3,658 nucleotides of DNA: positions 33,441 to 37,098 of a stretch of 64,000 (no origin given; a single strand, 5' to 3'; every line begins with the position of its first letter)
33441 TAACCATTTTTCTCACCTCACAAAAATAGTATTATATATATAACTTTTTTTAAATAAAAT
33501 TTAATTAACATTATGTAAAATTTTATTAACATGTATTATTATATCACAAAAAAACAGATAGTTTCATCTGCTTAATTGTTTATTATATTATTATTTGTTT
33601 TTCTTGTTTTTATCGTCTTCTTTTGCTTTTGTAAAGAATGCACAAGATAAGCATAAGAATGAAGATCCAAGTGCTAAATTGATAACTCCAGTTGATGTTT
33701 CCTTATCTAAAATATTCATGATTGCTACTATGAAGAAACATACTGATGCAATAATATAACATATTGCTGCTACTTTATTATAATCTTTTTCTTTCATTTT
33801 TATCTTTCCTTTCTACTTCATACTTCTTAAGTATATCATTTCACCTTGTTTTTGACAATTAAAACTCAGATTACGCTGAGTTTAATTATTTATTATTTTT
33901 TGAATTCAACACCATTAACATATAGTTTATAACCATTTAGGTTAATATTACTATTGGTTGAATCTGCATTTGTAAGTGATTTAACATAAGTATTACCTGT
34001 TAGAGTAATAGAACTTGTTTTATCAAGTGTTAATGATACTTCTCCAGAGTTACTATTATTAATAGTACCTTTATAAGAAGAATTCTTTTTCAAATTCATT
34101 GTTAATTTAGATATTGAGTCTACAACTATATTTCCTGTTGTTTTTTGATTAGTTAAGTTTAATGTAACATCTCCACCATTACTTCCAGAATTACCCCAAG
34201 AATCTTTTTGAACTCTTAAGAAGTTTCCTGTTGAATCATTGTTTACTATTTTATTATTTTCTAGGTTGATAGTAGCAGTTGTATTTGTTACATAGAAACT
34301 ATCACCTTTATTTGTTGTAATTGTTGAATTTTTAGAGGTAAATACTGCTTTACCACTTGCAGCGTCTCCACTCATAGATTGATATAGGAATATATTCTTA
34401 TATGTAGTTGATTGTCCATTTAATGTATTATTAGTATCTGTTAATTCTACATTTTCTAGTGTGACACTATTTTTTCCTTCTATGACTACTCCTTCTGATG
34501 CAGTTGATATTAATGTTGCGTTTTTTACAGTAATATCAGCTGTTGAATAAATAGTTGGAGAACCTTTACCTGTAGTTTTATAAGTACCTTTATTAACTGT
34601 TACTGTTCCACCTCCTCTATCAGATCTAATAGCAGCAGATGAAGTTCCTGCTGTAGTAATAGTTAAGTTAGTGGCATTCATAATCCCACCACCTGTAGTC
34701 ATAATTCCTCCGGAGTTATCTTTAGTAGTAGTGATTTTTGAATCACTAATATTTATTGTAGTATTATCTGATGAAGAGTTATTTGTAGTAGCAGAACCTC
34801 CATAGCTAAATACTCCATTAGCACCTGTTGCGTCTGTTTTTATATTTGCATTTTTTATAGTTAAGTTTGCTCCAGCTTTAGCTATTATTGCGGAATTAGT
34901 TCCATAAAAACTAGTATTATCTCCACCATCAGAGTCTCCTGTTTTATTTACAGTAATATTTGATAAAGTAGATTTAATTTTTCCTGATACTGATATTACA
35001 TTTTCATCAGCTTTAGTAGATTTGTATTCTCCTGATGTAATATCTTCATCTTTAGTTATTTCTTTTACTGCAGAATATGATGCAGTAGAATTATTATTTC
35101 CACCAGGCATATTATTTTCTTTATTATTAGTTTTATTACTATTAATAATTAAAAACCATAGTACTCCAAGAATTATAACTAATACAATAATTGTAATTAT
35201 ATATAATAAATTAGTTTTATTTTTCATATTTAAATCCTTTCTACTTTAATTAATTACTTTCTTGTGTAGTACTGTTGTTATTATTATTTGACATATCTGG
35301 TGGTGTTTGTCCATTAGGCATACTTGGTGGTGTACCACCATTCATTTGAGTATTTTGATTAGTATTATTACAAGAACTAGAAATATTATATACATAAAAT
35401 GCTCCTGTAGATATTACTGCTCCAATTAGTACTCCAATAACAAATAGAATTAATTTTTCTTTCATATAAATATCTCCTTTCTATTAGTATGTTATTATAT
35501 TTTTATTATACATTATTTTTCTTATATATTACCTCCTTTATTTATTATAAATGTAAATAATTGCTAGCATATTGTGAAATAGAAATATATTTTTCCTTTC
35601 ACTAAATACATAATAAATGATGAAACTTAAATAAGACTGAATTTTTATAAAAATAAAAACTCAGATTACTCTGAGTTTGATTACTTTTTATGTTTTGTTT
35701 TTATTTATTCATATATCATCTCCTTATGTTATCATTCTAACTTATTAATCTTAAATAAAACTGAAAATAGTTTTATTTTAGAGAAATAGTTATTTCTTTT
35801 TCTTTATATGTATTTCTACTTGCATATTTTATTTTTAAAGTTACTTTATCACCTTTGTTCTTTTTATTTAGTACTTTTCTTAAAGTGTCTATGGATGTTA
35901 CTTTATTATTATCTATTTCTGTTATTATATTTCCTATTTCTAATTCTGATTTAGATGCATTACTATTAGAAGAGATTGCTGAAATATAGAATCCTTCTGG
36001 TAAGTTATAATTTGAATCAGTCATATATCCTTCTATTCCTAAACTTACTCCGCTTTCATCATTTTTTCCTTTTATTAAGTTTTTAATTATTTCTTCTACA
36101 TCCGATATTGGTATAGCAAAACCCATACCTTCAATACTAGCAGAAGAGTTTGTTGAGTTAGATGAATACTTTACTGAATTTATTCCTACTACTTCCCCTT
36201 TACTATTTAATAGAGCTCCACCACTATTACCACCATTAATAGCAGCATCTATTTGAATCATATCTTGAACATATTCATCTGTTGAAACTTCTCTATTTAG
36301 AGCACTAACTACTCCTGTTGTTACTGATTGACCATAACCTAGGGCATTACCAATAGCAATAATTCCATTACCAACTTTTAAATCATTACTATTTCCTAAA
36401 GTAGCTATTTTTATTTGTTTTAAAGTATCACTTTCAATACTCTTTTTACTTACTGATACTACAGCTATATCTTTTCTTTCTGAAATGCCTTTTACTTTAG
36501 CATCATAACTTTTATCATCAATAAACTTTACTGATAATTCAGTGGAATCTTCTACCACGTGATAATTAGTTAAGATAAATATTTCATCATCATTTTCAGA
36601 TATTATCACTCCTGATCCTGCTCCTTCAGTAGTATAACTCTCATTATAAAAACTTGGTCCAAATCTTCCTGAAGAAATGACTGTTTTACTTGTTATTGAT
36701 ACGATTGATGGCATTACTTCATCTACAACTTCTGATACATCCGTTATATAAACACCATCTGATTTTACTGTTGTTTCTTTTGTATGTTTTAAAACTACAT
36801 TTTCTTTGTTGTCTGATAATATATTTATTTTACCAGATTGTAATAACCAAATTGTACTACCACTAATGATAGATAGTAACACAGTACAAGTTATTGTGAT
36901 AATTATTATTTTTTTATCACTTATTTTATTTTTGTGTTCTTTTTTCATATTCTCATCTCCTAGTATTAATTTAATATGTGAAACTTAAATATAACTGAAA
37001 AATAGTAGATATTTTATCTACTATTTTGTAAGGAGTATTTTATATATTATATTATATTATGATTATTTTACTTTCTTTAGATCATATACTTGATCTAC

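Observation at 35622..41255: Five copies of an 11-bp-phased direct repeat link a two-component system, a MacB-type ABC exporter, an HtrA protease and a membrane beta-helix protein into one putative envelope-stress regulon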

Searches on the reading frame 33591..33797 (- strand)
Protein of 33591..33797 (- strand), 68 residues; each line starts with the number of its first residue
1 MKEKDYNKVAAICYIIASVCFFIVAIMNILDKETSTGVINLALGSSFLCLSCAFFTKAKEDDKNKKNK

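Call 8: search_protein_families(library=pfam, proteins=[window:33591-33797:-], max_evalue=0.01)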
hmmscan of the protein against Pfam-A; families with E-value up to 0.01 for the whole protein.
window:33591-33797:- (68 aa): 2 families
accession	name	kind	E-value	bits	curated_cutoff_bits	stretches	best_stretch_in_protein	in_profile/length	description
PF14145.11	YrhK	-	4.4e-05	23.7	26.1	1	9-51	6-49/58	YrhK-like protein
PF11188.13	DUF2975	-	0.0067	16.8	27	1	8-55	60-108/130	Protein of unknown function (DUF2975)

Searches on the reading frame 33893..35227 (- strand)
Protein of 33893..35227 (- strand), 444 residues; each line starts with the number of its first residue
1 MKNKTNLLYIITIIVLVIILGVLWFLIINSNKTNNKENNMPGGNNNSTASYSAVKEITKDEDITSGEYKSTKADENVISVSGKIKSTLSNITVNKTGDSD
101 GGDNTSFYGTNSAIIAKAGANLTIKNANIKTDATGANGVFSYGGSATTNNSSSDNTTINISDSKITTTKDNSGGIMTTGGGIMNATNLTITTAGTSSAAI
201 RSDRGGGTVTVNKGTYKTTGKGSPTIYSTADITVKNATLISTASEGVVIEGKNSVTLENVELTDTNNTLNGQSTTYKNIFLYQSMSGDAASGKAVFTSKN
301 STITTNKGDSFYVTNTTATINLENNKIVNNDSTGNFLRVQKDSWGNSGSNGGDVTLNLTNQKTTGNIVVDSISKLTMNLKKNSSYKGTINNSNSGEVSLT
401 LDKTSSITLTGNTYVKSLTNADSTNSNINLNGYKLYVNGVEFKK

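Call 8: search_protein_families(library=pfam, proteins=[window:33893-35227:-], max_evalue=0.01)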
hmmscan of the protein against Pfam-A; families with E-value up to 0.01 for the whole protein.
window:33893-35227:- (444 aa): 0 families

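Call 12: search_protein_families(library=ncbifam, proteins=[window:33893-35227:-], max_evalue=0.001)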
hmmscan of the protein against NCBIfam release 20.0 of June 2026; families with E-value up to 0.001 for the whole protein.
window:33893-35227:- (444 aa): 1 family
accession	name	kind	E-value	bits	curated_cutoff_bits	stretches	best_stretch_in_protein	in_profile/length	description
NF042931.1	SAG1386_EF1546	equivalog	1.4e-05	25.3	80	1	3-93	26-114/158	SAG1386/EF1546 family surface-associated protein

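Call 29: list_cluster_members(proteins=[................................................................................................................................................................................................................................, window:33893-35227:-, window:37757-39226:-, window:35250-35465:-])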
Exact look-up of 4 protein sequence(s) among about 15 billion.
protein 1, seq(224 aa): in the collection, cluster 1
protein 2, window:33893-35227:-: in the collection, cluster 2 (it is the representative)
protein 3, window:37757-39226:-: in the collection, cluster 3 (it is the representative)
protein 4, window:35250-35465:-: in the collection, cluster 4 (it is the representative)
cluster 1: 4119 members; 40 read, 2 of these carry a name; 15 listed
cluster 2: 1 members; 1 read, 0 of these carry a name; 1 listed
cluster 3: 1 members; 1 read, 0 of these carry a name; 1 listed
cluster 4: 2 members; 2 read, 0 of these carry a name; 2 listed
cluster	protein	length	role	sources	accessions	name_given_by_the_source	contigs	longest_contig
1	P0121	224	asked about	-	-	DNA-binding response regulator CiaR [Streptococcus pneumoniae] | Response regulators consisting of a CheY-like receiver domain and a winged-helix ... | Transcriptional regulatory protein CiaR n=13 Tax=Streptococcus TaxID=1301 RepID=CIAR_STRR6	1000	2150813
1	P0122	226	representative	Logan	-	-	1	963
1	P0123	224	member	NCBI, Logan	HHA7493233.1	TPA: two-component system response regulator CiaR [Streptococcus pneumoniae]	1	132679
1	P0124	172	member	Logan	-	-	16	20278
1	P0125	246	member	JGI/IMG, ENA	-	-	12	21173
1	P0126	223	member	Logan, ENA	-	-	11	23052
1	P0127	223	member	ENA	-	-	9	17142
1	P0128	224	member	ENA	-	-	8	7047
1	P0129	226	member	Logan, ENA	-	-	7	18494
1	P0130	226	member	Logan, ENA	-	-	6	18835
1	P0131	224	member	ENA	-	-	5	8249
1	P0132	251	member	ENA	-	-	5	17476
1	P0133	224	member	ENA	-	-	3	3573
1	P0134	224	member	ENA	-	-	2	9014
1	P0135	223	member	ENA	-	-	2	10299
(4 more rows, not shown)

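Call 41: search_protein_families(library=pfam, proteins=[window:33893-35227:-], max_evalue=10)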
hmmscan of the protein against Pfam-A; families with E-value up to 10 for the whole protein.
window:33893-35227:- (444 aa): 4 families
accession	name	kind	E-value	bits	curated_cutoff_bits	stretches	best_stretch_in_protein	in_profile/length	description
PF02699.20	YajC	-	0.07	13.5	28.2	1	12-38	2-28/78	Preprotein translocase subunit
PF21621.3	MPI_cupin_dom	-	0.099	13.1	27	1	291-323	37-69/79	Mannose-6-phosphate isomerase, cupin domain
PF24838.2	8xMP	-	0.18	12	30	1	6-36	48-78/136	Octameric membrane protein family (8xMP)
PF12669.12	FeoB_associated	-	0.24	12.1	27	1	12-33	2-23/44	FeoB-associated Cys-rich membrane protein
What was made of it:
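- On Right-handed parallel beta-helix surface protein (Cthe_2159-like): The window protein has no Pfam hit (calls 8, 41).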

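Call 43: find_homologous_proteins(query=window:33893-35227:-, max_evalue=0.00001)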
Query window:33893-35227:- (444 aa): 8000 proteins with E <= 0.00001 among 8000 candidates; the best 120 are listed.
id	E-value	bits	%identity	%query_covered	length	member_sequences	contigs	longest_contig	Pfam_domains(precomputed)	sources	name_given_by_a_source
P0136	2.9e-261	884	100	100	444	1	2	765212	-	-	-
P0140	3.4e-257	871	76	79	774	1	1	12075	PF13229.13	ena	-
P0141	1.2e-226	770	88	100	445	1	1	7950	-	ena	-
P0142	2.8e-226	769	86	100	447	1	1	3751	-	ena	-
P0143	3.7e-226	769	86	100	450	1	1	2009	-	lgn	-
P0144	4.8e-226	768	86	100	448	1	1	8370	-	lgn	-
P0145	8.0e-226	768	86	100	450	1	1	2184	-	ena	-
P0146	1.6e-225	767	95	91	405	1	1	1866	-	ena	-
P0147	1.9e-225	766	86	100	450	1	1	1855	-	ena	-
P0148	4.9e-225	765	86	100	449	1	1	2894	-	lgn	-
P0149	1.1e-224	764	86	100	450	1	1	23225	-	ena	-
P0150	2.2e-224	763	86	100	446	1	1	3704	-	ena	-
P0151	4.1e-224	762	87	100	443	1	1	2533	-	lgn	-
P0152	4.2e-224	762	86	100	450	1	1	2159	-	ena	-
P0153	2.8e-223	759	86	100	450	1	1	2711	-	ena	-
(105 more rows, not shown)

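Call 52: predict_structure(alignment_id=A2)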
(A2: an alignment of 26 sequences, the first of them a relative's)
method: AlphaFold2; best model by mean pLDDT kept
length: 444 residues; sequences in the alignment: 26
mean_pLDDT: 85.6   pTM: 0.82
mean pLDDT of the five models: 85.6, 85.1, 82.7, 80.2, 79.9
residues with pLDDT >= 90: 256; 70-90: 120; 50-70: 45; < 50: 23
segments of 3 or more residues with pLDDT < 50: 31-47
pLDDT, mean of each block of 10 residues (from residue 1): 65 89 74 34 43 94 97 94 96 92 68 94 98 92 68 84 95 85 95 88 81 94 86 96 85 92 84 70 62 89 94 90 97 92 59 93 95 94 96 88 98 96 94 95 82
secondary structure, 60 per line:
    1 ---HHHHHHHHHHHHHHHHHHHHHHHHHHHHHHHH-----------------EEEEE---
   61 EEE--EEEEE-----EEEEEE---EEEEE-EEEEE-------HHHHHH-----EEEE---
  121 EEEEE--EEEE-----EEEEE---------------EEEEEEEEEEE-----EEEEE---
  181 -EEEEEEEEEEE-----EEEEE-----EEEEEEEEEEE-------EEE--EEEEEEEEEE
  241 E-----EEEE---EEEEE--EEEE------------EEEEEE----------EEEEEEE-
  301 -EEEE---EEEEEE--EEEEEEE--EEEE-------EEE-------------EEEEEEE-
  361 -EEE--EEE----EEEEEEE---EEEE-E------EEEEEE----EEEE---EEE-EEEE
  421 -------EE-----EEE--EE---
elements in order: H4-35 E53-57 E61-63 E66-70 E76-81 E85-89 E91-95 H103-108 E114-117 E121-125 E128-131 E137-141 E157-167 E173-177 E182-192 E198-202 E208-218 E226-228 E231-241 E247-250 E254-258 E261-264 E277-282 E293-299 E302-305 E309-314 E317-323 E326-329 E337-339 E353-359 E362-364 E367-369 E374-380 E384-387 E396-401 E406-409 E413-415 E417-420 E435-437
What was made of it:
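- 33893..35227 (-): 444-aa protein: N-terminal TM anchor, disordered linker, extracytoplasmic right-handed beta-helix. AlphaFold2 pLDDT 85.6, pTM 0.82 (call 52).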

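Call 56: fold_search(model_id=the predicted structure, library=pdb)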
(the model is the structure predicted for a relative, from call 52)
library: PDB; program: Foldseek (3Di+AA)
matches with E <= 10: 367; with E <= 0.001: 0
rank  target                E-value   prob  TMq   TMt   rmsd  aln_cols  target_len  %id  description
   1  7akv_G                3.3e-03  0.90  0.25  0.27  13.8       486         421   14  The cryo-EM structure of the Vag8-C1 inhibitor complex (released 2021-06-16)
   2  7koh_A                3.6e-03  0.15  0.11  0.10  19.4       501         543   12  Crystal structure of antigen 43 from Escherichia coli EDL933 (released 2022-03-09)
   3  4kh3                  4.9e-03  0.11  0.10  0.10  21.3       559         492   11  Structure of a bacterial self-associating protein (released 2014-01-15)
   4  7koh_D                7.2e-03  0.12  0.10  0.09  20.3       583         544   12  Crystal structure of antigen 43 from Escherichia coli EDL933 (released 2022-03-09)
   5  1dab                  1.4e-02  0.54  0.24  0.21  14.3       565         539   10  The Structure of Bordetella Pertussis Virulence Factor P.69 Pertactin (released 1999-12-15)
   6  8ikw_B                1.4e-02  0.57  0.24  0.28  12.0       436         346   12  A complex structure of PGIP-PG (released 2024-02-07)
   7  2iou_G                1.8e-02  0.99  0.42  0.37  10.2       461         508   13  Major Tropism Determinant P1 (Mtd-P1) Variant Complexed with Bordetella brochiseptica Virulence Factor Pertactin extra (released 2007-10-23)
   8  7kob                  2.1e-02  0.16  0.15  0.17  15.7       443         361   12  Crystal structure of antigen 43b from Escherichia coli CFT073 (released 2022-03-09)
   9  7koh_C                2.3e-02  0.10  0.12  0.10  19.9       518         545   11  Crystal structure of antigen 43 from Escherichia coli EDL933 (released 2022-03-09)
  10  6e0v_A                3.1e-02  0.89  0.37  0.30  10.1       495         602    9  Apo crystal structure of the colanidase tailspike protein gp150 of Phage Phi92 (released 2019-07-17)
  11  2vbm_A                3.1e-02  0.57  0.27  0.24  12.8       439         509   10  Tailspike protein of bacteriophage Sf6 complexed with tetrasaccharide (released 2008-04-22)
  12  7xzd_A                4.2e-02  0.57  0.27  0.27  11.4       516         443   12  Mutant (F179A) of the N-terminal domain of fucoidan lyase FdlA (released 2022-09-28)
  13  7koh_B                4.2e-02  0.09  0.12  0.11  19.1       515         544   11  Crystal structure of antigen 43 from Escherichia coli EDL933 (released 2022-03-09)
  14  6a40_A                5.1e-02  0.15  0.18  0.17  14.3       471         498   11  complex structure of Alginate lyase AlyF-OU02 with G4 (released 2019-05-01)
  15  7xz9_A                5.3e-02  0.72  0.29  0.29  10.8       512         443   11  Mutant (E236A) of the N-terminal domain of fucoidan lyase FdlA (released 2022-09-28)
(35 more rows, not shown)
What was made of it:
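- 33893..35227 (-): All top Foldseek hits are beta-helix proteins, with weak E-values (call 56).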

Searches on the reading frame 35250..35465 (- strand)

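Call 8: search_protein_families(library=pfam, proteins=[window:35250-35465:-], max_evalue=0.01)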
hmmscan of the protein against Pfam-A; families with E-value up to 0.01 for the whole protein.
window:35250-35465:- (71 aa): 0 families

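Call 12: search_protein_families(library=ncbifam, proteins=[window:35250-35465:-], max_evalue=0.001)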
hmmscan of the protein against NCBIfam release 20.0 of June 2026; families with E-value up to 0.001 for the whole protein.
window:35250-35465:- (71 aa): 0 families

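Call 41: search_protein_families(library=pfam, proteins=[window:35250-35465:-], max_evalue=10)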
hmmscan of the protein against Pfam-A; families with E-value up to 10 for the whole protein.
window:35250-35465:- (71 aa): 1 family
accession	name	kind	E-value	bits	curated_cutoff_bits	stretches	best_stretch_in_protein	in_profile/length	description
PF13273.12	DUF4064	-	0.023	15.4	32.1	1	4-59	5-42/102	Protein of unknown function (DUF4064)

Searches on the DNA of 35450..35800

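Call 31: search_rna_families(source=window, start=35450, end=35800, threshold=evalue, max_evalue=10)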
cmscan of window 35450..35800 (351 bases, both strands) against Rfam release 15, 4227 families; matches with E-value up to 10: 2.
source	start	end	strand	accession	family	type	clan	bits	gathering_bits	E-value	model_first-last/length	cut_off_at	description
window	35774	35798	+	RF00480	HIV_FE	Cis-reg; frameshift_element;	-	16.7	45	8.5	1-52/52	no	HIV Ribosomal frameshift signal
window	35546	35604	-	RF00315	snoJ33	Gene; snRNA; snoRNA; CD-box;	-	15.4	45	2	1-81/81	no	Small nucleolar RNA J33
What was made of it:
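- On csRNA (cia-dependent small RNA): No Rfam family matched (call 31).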

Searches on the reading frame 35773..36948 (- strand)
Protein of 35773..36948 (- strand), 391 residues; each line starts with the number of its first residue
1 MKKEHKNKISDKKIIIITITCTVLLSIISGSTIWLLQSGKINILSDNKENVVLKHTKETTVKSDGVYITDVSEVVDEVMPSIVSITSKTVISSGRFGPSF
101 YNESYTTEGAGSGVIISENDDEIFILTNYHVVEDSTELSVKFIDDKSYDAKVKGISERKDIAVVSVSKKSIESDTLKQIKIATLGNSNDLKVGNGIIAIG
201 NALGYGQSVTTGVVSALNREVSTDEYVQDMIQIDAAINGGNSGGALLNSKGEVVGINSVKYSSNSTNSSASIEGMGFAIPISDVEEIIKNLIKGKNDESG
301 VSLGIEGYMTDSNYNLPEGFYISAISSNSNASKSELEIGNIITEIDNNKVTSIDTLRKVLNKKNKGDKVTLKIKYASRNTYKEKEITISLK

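Call 8: search_protein_families(library=pfam, proteins=[window:35773-36948:-], max_evalue=0.01)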
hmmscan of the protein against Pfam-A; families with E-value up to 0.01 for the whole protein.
window:35773-36948:- (391 aa): 7 families
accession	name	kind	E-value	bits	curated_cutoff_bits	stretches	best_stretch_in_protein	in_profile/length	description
PF13365.12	Trypsin_2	-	1.5e-30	107.2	27.6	1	111-256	1-144/144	Trypsin-like peptidase domain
PF00089.32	Trypsin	-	5.3e-19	69.3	20.6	1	110-285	26-217/220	Trypsin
PF13180.12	PDZ_2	-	3.8e-09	37.2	27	1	303-375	3-69/80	PDZ domain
PF00595.29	PDZ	-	2.6e-08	34.6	23.2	1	302-374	11-81/81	PDZ domain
PF17820.7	PDZ_6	-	8.9e-06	25.8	27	1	322-374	2-53/54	PDZ domain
PF12812.13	PDZ_1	-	0.0016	18.9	28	1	313-362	25-74/78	PDZ-like domain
PF10459.15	Peptidase_S46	-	0.0052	15.9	22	0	236-257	629-650/698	Peptidase S46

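Call 12: search_protein_families(library=ncbifam, proteins=[window:35773-36948:-], max_evalue=0.001)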
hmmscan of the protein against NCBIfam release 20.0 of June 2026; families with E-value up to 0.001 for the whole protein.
window:35773-36948:- (391 aa): 12 families
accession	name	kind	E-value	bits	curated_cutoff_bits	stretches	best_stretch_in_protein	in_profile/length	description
TIGR02037.1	degP_htrA_DO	subfamily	2.4e-67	227.7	416.2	1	70-389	2-326/434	Do family serine endopeptidase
NF047968.1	SerProtHtrA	equivalog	8.6e-62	209.6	470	1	15-379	1-350/357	serine protease HtrA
NF041521.1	HhoA_HhoB_HtrA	equivalog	1.8e-50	172.2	450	1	72-379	4-324/335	HhoA/HhoB/HtrA family serine endopeptidase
NF007526.1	PRK10139.1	equivalog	7.4e-47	160.1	756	1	96-373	76-346/456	serine endoprotease DegQ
TIGR02038.1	protease_degS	equivalog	1.2e-43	149.7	422.95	1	66-373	42-333/351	outer membrane-stress sensor serine endopeptidase DegS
NF008189.1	PRK10942.1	equivalog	2.7e-42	144.8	720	1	109-373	113-368/477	serine endoprotease DegP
NF053637.1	SerProtHtrAspr2045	equivalog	3.8e-41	141.3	650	1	12-390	9-386/394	serine protease HtrA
NF008147.1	PRK10898.1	equivalog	8.1e-41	140.3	408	1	71-375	47-336/352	outer membrane-stress sensor serine endopeptidase DegS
NF050055.1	SerProtHtrAMycob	equivalog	6.4e-35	121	800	1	104-372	222-484/502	serine protease HtrA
NF040960.1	MamE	equivalog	6e-33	114.3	800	1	98-293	110-295/659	magnetosome formation protease MamE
NF040961.1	MamO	equivalog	2.1e-15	56.1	800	1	39-291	40-267/648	magnetosome protein MamO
NF033740.0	MarP_fam_protase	equivalog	5.3e-13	48.7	250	1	107-256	209-350/390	MarP family serine protease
